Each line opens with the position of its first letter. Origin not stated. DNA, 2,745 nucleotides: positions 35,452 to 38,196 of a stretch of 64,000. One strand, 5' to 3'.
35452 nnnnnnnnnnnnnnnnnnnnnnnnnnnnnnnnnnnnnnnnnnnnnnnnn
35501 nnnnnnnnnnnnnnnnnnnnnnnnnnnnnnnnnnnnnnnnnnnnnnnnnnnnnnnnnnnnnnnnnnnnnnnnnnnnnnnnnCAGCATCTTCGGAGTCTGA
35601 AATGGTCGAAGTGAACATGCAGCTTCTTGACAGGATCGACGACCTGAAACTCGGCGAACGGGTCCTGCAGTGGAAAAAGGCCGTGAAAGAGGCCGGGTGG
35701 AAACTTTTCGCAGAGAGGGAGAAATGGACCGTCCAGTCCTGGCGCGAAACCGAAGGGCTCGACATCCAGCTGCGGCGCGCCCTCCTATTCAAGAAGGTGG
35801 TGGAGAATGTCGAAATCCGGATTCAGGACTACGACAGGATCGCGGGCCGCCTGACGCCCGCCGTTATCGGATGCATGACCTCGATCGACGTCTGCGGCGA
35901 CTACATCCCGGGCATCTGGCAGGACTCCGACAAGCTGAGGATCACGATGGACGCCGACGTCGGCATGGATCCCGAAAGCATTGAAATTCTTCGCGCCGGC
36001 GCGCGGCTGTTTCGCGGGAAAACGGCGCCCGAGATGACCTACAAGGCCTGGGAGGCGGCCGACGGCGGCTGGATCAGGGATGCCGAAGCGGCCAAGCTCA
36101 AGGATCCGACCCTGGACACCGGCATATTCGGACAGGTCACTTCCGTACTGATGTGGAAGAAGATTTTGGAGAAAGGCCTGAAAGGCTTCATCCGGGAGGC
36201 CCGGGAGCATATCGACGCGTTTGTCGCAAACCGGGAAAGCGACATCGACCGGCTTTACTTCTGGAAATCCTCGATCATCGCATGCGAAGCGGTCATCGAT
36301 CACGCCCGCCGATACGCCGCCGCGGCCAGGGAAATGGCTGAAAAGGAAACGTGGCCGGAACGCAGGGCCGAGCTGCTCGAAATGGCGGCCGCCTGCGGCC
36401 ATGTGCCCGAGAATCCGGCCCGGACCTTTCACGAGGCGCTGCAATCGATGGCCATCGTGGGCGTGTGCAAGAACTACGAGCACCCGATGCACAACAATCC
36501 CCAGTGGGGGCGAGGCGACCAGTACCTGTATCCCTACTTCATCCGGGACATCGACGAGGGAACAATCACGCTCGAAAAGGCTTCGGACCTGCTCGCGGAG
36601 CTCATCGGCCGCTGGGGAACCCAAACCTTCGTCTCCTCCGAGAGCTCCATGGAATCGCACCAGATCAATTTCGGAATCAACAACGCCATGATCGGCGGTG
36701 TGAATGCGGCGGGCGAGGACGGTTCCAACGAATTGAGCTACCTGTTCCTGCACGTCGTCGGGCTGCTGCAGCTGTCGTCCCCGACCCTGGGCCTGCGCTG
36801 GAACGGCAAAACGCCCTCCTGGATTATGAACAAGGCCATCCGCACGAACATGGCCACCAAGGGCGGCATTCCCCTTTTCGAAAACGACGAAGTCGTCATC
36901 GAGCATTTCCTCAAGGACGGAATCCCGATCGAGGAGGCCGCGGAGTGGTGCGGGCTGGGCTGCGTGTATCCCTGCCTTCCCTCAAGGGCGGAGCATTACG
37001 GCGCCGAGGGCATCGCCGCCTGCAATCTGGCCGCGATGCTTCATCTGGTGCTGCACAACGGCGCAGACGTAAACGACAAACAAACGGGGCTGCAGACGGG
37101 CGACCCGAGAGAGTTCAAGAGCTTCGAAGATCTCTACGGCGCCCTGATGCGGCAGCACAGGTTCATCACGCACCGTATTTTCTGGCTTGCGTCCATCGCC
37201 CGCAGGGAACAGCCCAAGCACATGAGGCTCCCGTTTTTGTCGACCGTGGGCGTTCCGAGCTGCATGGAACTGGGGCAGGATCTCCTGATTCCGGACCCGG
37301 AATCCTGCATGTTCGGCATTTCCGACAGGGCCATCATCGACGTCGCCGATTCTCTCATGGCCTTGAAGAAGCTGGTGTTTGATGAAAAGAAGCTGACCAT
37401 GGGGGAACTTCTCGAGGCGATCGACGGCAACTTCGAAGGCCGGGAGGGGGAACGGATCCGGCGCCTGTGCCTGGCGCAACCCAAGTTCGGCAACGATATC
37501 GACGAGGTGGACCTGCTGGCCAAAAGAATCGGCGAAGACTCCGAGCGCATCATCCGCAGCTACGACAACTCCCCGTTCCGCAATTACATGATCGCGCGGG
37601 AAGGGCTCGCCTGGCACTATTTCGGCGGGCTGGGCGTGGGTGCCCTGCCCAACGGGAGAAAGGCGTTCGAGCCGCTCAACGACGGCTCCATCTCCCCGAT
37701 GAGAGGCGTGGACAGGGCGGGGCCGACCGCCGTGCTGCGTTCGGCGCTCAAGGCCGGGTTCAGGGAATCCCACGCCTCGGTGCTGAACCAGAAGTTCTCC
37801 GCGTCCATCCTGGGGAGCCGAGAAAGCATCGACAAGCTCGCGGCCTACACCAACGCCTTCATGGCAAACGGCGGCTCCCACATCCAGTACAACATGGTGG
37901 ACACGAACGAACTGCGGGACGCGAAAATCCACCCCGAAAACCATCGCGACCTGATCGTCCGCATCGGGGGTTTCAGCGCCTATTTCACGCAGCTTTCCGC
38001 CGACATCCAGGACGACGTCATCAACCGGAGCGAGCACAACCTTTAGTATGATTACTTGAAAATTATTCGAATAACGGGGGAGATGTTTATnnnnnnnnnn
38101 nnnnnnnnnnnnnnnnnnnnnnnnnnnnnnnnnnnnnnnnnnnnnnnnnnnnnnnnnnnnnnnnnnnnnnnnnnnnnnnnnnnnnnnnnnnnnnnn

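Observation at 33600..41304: Orphan glycyl-radical enzyme module with a non-eliminase Cys loop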

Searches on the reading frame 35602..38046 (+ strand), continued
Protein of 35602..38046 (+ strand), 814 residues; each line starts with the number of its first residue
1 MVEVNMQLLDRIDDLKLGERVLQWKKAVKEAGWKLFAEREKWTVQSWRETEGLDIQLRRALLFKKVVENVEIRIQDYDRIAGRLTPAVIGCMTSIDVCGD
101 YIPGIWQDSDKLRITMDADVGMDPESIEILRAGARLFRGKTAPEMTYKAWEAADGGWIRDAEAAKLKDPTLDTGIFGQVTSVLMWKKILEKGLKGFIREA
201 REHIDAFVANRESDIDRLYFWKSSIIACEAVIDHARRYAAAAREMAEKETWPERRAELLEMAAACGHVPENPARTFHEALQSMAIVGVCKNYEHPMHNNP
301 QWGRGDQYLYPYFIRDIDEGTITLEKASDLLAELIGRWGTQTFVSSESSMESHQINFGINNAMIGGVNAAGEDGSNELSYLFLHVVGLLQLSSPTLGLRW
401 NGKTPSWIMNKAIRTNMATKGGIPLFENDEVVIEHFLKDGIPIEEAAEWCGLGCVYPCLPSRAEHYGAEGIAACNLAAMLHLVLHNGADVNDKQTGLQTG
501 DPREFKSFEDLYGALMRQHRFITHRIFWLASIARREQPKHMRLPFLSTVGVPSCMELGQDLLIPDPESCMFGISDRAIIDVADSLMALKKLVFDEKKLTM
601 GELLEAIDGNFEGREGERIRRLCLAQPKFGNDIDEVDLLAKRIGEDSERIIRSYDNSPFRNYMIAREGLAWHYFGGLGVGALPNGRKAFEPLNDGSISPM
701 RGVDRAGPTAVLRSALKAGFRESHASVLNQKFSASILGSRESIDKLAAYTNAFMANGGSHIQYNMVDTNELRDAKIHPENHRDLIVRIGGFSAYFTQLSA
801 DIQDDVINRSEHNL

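Call 85: predict_structure(alignment_id=A1)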
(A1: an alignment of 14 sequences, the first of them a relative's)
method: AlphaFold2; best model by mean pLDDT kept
length: 814 residues; sequences in the alignment: 14
mean_pLDDT: 47.6   pTM: 0.43
mean pLDDT of the five models: 47.6, 41.7, 41.2, 40.0, 38.7
residues with pLDDT >= 90: 0; 70-90: 149; 50-70: 155; < 50: 510
segments of 3 or more residues with pLDDT < 50: 1-9, 11-40, 79-97, 99-101, 107-180, 287-306, 335-470, 528-546, 548-574, 607-611, 624-630, 655-771, 782-814
pLDDT, mean of each block of 10 residues (from residue 1): 41 42 41 41 60 68 73 56 43 45 47 27 38 32 32 37 32 35 67 84 83 73 80 79 87 78 70 77 52 24 47 70 58 44 30 33 33 40 39 29 38 34 28 40 39 34 41 58 64 62 78 81 55 36 43 36 35 51 69 59 50 59 44 69 74 48 29 23 24 28 26 28 22 26 36 32 34 54 43 31 33 28
secondary structure, 60 per line:
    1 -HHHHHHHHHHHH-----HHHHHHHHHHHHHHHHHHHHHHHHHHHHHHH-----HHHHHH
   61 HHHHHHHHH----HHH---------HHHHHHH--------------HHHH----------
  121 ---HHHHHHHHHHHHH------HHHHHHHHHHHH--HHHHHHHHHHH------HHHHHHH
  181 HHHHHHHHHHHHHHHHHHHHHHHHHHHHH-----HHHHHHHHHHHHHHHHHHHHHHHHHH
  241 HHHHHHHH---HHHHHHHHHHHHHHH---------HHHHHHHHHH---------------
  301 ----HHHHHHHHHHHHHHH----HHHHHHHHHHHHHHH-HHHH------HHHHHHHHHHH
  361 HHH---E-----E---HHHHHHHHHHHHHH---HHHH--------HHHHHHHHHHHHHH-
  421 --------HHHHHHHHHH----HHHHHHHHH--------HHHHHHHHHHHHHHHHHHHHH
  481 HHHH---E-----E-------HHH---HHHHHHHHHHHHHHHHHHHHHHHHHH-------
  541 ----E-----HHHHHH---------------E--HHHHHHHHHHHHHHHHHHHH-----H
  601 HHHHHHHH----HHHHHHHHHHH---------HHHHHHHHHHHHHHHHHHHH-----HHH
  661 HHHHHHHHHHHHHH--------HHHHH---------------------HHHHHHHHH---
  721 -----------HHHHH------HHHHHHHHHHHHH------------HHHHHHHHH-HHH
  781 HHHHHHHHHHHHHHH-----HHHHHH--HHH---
elements in order (helices of 4 or more, strands of 3 or more residues): H2-13 H19-49 H55-69 H86-92 H107-110 H124-136 H143-154 H157-167 H174-209 H215-248 H252-266 H276-285 H305-319 H324-338 H340-343 H350-363 H377-390 H394-397 H406-419 H429-438 H443-451 H460-484 H508-533 H551-556 H575-594 H600-608 H613-623 H633-652 H658-674 H683-687 H709-717 H732-736 H743-755 H768-776 H778-795 H801-806

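Call 97: search_protein_families(library=ncbifam, proteins=[L001:8137-8928:+, L004:7219-8481:+, L007:6665-7129:+, L008:19475-19936:+, L038:9625-9984:+, L037:5541-6200:-, L037:6423-6956:+], max_evalue=1e-8)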
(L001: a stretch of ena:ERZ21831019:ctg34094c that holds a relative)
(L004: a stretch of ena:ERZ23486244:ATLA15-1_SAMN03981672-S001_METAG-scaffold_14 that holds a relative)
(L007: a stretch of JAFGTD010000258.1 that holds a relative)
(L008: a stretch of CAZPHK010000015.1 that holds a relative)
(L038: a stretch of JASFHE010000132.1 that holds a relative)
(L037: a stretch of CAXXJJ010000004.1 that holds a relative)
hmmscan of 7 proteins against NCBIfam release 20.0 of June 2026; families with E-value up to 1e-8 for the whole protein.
L001:8137-8928:+ (263 aa): 218 families (the best 25 are shown)
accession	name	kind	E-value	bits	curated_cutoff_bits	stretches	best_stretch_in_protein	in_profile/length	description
NF004791.0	PRK06138.1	equivalog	2.2e-67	227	312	1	1-255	1-251/252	SDR family oxidoreductase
NF005681.0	PRK07478.1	subfamily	5.6e-60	202.9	267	1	1-254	2-250/254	SDR family oxidoreductase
NF005559.1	PRK07231.1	subfamily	2.2e-59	200.9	215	1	2-253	1-247/249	glucose 1-dehydrogenase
NF052558.1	MBtsdlDhBudC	equivalog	2e-57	194.6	270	1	4-257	2-245/250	meso-2,3-butanediol dehydrogenase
NF009466.0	PRK12826.1-2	subfamily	2.3e-56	191.1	222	1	5-253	3-244/248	3-oxoacyl-ACP reductase FabG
NF009093.0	PRK12429.1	subfamily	4.3e-56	190.1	258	1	1-253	1-256/259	3-hydroxybutyrate dehydrogenase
NF004818.0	PRK06172.1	equivalog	8.1e-56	189.2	336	1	1-255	3-252/253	SDR family oxidoreductase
TIGR01963.1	PHB_DH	subfamily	8.1e-53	179.3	307.05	1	6-253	2-252/255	3-hydroxybutyrate dehydrogenase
NF004847.0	PRK06198.1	subfamily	2.9e-51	174.3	240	1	2-252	4-254/269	oxidoreductase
NF005469.0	PRK07063.1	equivalog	4.3e-51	173.9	306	1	2-256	4-257/260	SDR family oxidoreductase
NF053702.1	TrHdxCHCADhChcB1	equivalog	1.4e-50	172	400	1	2-255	1-242/250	trans-4-hydroxycyclohexanecarboxylate dehydrogenase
NF005309.0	PRK06841.1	subfamily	2.7e-50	171.2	286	1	2-252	12-251/255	GolD/DthD family dehydrogenase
NF006070.0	PRK08213.1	subfamily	5.3e-50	170.3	279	1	2-255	9-258/259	gluconate 5-dehydrogenase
NF052562.1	RADHDNL4305835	equivalog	5.4e-50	170.2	400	1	2-255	4-251/252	NADP-dependent (R)-specific alcohol dehydrogenase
TIGR01830.1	3oxo_ACP_reduc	equivalog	7.3e-50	169.9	297.75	1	8-253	1-238/239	3-oxoacyl-[acyl-carrier-protein] reductase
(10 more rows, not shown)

L004:7219-8481:+ (420 aa): 0 families

L007:6665-7129:+ (154 aa): 0 families

L008:19475-19936:+ (153 aa): 0 families

L038:9625-9984:+ (119 aa): 1 family
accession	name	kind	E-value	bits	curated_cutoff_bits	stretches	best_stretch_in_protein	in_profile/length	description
TIGR03081.1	metmalonyl_epim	equivalog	1.1e-10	42.1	114.95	1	4-100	1-96/129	methylmalonyl-CoA epimerase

L037:5541-6200:- (219 aa): 1 family
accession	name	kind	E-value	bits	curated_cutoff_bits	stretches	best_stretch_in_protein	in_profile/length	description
TIGR03605.1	antibiot_sagB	domain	1.2e-15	57.4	78.4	1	62-209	2-165/173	SagB family peptide dehydrogenase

L037:6423-6956:+ (177 aa): 2 families
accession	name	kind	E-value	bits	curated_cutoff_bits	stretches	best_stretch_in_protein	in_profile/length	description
TIGR01764.1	excise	domain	1.3e-11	44.7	28.8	1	5-51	1-47/49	excisionase family DNA-binding protein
NF040990.2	MamR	equivalog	9.5e-09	35.5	100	0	5-51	43-89/91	magnetosome protein MamR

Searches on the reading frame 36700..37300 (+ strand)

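Call 12: search_solved_structures(query=window:36700-37300:+, show_alignments=5, max_evalue=0.001)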
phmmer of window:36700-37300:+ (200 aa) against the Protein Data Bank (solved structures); distinct sequences matched with E-value up to 0.001: 30.
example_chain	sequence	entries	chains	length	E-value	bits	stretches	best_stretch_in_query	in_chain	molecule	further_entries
6vxc_A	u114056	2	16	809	1.4e-23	87.1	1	2-194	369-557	Trans-4-hydroxy-L-proline dehydratase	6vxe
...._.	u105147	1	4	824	1.8e-22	83.4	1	4-195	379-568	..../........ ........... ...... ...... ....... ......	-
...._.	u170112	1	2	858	3.4e-20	76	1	2-198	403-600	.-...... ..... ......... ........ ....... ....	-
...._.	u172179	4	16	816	4.4e-20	75.7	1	4-194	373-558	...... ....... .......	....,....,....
1r8w_A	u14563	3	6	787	4.9e-20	75.5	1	2-195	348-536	glycerol dehydratase | B12-independent glycerol dehydratase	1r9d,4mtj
5ymr_B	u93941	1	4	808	4.6e-19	72.3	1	4-195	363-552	Formate acetyltransferase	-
8iof_A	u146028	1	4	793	1.1e-18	71.2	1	4-195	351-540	Benzylsuccinate synthase alpha subunit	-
8id1_A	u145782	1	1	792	1.4e-18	70.8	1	4-158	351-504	Formate C-acetyltransferase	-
7kq3_A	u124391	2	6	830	2.1e-18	70.2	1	4-183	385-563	Isethionate sulfite-lyase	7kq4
5a0z_A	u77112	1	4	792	6.1e-16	62.1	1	4-195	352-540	CHOLINE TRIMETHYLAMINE LYASE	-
5a0u_A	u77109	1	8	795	6.2e-16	62.1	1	4-195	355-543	CHOLINE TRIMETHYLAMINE LYASE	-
5faw_A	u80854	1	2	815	9.7e-16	61.5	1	4-195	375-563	Choline trimethylamine-lyase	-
9f3w_A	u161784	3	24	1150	1.1e-15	61.3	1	4-195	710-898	Choline trimethylamine-lyase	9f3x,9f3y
5fav_A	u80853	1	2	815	1.3e-15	61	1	4-195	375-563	Choline trimethylamine-lyase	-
9r0v_A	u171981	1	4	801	1.8e-15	60.6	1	4-195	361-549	Choline trimethylamine-lyase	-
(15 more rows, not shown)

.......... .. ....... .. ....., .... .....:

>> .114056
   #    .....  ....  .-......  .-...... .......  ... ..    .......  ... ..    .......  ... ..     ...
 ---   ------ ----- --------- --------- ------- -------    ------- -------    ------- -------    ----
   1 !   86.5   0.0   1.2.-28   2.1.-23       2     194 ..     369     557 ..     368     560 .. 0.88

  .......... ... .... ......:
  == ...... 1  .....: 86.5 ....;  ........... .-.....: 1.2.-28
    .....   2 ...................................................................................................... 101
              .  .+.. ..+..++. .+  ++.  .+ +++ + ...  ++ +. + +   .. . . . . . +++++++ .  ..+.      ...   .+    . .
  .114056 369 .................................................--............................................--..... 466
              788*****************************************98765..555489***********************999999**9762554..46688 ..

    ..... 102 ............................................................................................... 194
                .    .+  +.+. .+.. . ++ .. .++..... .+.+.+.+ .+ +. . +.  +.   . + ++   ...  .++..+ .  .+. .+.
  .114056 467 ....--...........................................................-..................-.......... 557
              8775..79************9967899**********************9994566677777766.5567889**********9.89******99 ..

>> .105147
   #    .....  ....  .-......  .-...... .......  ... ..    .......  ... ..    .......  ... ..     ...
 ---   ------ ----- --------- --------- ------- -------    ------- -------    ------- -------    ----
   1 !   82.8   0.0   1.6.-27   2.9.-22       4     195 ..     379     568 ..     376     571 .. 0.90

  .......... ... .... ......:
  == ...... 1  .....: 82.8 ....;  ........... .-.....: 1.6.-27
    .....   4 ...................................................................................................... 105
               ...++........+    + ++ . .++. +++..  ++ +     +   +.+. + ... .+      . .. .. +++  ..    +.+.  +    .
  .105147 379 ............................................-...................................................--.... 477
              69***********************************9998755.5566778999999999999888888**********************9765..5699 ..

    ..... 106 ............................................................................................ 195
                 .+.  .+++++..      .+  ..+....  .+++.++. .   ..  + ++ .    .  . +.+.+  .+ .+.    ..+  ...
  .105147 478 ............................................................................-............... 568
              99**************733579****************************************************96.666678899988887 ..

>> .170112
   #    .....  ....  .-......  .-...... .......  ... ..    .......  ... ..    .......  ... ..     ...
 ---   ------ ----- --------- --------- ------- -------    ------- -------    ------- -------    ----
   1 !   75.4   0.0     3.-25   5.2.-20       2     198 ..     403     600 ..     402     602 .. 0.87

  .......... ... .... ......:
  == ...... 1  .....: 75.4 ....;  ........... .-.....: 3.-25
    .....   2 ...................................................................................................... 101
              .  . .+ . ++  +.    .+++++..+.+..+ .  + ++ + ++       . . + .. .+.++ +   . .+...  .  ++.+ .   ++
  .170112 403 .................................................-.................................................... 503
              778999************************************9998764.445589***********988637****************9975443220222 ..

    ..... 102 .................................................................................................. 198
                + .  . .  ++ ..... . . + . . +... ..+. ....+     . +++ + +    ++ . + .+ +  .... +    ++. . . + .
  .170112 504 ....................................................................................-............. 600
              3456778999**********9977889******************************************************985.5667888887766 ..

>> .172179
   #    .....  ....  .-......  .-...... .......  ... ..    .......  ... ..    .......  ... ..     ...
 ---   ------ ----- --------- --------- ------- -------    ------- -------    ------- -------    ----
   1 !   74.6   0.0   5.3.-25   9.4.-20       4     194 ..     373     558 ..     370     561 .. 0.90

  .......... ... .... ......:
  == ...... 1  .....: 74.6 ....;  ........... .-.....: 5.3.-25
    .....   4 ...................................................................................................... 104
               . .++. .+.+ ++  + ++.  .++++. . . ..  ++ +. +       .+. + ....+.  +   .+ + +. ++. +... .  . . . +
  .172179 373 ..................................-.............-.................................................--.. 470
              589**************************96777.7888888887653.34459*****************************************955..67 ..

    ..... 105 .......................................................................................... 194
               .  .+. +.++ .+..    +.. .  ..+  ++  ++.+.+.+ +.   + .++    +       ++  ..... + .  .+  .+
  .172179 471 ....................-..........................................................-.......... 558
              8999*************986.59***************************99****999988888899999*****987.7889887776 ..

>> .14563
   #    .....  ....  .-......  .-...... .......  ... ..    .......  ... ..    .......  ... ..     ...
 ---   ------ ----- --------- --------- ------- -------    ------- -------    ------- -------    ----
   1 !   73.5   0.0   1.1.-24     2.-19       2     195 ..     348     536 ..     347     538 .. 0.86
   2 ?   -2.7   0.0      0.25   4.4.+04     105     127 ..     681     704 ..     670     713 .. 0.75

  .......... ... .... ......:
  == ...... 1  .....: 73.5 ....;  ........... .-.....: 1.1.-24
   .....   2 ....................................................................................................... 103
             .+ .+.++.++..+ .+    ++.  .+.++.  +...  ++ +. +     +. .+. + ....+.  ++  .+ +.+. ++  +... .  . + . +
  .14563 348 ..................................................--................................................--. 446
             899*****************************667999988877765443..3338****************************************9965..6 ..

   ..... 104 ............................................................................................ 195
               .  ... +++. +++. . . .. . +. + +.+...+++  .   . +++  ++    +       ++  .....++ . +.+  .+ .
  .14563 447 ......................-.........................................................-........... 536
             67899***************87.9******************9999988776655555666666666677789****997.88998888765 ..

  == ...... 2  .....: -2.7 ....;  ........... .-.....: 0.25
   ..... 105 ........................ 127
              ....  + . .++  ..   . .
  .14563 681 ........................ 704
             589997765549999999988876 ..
